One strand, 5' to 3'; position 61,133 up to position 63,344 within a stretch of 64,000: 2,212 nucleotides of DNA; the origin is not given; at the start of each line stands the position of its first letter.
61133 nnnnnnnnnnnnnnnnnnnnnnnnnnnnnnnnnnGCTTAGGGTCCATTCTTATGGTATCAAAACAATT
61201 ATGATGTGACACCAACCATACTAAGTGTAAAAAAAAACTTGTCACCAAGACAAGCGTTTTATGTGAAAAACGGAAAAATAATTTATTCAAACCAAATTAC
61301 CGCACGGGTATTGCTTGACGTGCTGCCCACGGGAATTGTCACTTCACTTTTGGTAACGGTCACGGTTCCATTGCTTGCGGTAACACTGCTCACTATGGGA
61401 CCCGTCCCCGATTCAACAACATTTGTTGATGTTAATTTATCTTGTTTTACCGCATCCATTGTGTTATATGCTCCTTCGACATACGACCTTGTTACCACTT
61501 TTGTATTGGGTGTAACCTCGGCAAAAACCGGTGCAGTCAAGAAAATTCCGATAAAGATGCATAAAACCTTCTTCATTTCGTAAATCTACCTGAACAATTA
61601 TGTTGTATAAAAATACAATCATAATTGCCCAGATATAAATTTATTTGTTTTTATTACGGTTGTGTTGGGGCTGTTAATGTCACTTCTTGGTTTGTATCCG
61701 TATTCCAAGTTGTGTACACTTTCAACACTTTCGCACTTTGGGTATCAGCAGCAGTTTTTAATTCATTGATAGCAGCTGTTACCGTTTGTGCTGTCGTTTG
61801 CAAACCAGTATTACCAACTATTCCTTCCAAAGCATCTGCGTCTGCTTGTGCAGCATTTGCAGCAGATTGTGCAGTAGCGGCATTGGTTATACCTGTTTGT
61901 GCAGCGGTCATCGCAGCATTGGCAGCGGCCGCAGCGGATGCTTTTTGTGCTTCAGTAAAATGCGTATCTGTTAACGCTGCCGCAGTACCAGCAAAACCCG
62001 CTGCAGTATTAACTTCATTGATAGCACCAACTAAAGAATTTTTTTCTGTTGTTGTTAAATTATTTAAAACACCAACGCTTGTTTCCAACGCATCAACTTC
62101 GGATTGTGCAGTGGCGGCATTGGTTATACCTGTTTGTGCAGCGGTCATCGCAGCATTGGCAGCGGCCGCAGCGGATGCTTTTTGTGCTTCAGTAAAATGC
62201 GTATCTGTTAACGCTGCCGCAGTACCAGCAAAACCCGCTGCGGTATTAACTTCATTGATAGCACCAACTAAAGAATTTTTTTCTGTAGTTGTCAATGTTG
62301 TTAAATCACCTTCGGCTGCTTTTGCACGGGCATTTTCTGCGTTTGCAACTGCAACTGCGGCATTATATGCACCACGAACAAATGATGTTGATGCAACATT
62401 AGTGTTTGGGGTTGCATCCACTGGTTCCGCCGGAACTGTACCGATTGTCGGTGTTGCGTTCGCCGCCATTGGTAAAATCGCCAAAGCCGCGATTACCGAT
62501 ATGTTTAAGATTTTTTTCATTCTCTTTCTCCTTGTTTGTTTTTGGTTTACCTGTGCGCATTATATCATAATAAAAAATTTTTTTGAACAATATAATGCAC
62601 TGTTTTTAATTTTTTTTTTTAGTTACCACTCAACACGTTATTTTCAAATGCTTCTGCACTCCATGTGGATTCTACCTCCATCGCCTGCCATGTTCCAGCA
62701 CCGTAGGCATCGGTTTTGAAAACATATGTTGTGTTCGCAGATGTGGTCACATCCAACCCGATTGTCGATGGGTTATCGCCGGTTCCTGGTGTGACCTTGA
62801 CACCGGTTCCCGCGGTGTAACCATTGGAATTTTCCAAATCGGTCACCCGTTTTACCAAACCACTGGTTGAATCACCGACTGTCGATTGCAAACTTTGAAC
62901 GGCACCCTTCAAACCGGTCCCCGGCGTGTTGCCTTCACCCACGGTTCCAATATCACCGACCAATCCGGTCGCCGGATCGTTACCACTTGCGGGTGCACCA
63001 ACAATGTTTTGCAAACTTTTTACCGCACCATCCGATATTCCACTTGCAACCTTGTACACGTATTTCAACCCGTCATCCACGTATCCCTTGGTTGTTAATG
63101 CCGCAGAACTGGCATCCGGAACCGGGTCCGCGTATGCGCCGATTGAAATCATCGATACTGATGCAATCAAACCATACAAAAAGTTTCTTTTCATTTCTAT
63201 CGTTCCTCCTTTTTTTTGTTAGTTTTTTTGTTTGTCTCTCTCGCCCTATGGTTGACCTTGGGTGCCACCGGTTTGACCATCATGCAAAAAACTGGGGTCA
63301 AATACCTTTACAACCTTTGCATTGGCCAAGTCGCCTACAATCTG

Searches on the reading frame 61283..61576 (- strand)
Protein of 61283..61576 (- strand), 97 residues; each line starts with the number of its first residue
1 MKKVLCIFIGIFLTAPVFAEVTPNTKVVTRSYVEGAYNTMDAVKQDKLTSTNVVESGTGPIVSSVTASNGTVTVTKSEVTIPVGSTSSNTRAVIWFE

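Call 7: search_protein_families(library=pfam, proteins=[window:61283-61576:-], max_evalue=0.01)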
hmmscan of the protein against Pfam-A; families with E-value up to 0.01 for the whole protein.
window:61283-61576:- (97 aa): 0 families

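Call 9: search_protein_families(library=phrogs, proteins=[window:61283-61576:-], max_evalue=0.01)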
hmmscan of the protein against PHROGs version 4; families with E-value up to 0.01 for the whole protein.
window:61283-61576:- (97 aa): 0 families

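Call 65: search_protein_families(library=ncbifam, proteins=[window:61283-61576:-], max_evalue=0.01)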
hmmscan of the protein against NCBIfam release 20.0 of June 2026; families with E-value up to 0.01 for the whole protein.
window:61283-61576:- (97 aa): 1 family
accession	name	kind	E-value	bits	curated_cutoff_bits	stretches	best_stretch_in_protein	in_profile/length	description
NF007646.0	PRK10318.1-3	equivalog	0.007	16.5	171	1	1-41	1-41/122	hypothetical protein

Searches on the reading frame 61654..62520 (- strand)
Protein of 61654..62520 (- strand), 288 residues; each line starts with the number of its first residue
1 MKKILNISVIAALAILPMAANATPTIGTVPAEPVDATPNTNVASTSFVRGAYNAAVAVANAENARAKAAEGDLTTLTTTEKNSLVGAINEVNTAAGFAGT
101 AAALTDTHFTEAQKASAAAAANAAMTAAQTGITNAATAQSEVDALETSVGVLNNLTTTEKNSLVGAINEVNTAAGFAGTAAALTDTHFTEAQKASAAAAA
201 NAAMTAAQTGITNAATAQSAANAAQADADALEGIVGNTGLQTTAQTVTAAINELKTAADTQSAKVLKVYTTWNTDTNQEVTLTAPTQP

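Call 7: search_protein_families(library=pfam, proteins=[window:61654-62520:-], max_evalue=0.01)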
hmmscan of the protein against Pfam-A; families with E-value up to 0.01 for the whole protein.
window:61654-62520:- (288 aa): 1 family
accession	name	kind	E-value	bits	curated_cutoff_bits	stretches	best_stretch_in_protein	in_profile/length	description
PF18938.6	aRib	-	5.3e-05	23.4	27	0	146-174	9-37/71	Atypical Rib domain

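Call 9: search_protein_families(library=phrogs, proteins=[window:61654-62520:-], max_evalue=0.01)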
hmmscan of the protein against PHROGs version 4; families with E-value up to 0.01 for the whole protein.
window:61654-62520:- (288 aa): 4 families
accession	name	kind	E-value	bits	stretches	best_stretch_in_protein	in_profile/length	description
phrog_25848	-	tail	6.3e-09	35.6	2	133-278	89-226/598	tail fiber protein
phrog_4757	-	unknown function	2.3e-06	28.1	2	60-137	23-94/359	-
phrog_602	-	unknown function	0.005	17.9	0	152-171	80-99/113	-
phrog_30744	-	unknown function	0.0053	17.7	0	58-92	22-53/67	-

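Call 65: search_protein_families(library=ncbifam, proteins=[window:61654-62520:-], max_evalue=0.01)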
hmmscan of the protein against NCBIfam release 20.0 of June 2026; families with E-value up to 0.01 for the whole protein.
window:61654-62520:- (288 aa): 0 families

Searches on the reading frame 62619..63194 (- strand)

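Call 7: search_protein_families(library=pfam, proteins=[window:62619-63194:-], max_evalue=0.01)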
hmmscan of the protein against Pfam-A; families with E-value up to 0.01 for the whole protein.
window:62619-63194:- (191 aa): 0 families

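Call 9: search_protein_families(library=phrogs, proteins=[window:62619-63194:-], max_evalue=0.01)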
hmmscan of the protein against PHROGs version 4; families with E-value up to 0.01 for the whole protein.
window:62619-63194:- (191 aa): 1 family
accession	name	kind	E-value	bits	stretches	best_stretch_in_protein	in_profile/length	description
phrog_10336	-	unknown function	0.0087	17.3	0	37-76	22-61/75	-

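Call 65: search_protein_families(library=ncbifam, proteins=[window:62619-63194:-], max_evalue=0.01)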
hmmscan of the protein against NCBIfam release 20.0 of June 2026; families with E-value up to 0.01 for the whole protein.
window:62619-63194:- (191 aa): 0 families
